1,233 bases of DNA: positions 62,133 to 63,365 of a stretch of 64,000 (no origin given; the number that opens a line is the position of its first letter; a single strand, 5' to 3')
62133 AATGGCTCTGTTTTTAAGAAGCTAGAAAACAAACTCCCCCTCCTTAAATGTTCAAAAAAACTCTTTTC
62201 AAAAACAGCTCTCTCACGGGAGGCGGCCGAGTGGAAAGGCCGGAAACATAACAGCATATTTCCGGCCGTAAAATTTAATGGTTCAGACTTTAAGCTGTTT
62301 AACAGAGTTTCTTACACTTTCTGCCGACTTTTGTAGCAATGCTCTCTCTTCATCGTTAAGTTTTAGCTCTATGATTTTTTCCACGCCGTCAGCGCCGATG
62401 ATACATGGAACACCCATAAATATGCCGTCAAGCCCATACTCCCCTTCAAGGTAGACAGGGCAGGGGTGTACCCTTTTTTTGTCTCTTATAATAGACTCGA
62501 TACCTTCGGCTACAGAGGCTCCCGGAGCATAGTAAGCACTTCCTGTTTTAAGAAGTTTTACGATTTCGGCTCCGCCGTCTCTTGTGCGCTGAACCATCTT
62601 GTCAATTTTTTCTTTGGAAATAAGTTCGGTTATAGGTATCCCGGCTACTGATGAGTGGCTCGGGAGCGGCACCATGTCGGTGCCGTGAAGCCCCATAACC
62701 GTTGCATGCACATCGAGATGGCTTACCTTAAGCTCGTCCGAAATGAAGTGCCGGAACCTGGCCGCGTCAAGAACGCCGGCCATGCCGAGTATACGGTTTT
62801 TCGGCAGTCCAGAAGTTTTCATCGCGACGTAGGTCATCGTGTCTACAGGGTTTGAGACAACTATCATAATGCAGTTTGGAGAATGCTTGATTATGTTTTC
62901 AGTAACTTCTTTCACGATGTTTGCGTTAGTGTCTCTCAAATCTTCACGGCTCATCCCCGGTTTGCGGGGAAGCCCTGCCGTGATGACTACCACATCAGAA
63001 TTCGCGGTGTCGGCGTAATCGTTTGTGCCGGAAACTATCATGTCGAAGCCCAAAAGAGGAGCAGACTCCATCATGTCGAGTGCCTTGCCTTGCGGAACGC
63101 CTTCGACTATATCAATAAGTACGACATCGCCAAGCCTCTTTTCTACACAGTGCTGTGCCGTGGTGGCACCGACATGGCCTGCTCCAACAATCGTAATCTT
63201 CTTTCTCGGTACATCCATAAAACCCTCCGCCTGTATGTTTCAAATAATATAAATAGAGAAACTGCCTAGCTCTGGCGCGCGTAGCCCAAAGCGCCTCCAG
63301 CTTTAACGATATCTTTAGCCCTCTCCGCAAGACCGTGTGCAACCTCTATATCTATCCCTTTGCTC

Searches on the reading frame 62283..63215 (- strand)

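Call 75: search_protein_families(library=pfam, proteins=[window:62283-63215:-], max_evalue=0.001)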
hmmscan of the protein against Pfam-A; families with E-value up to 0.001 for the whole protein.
window:62283-63215:- (310 aa): 3 families
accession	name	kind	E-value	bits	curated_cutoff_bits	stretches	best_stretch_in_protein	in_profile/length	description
PF00056.29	Ldh_1_N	-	5.3e-44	150.1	27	1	6-144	2-141/141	lactate/malate dehydrogenase, NAD binding domain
PF02866.23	Ldh_1_C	-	2.7e-33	115.9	22.6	1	149-307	3-169/174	lactate/malate dehydrogenase, alpha/beta C-terminal domain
PF03721.20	UDPG_MGDP_dh_N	-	0.00016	21.8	27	0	5-124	1-125/187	UDP-glucose/GDP-mannose dehydrogenase family, NAD binding domain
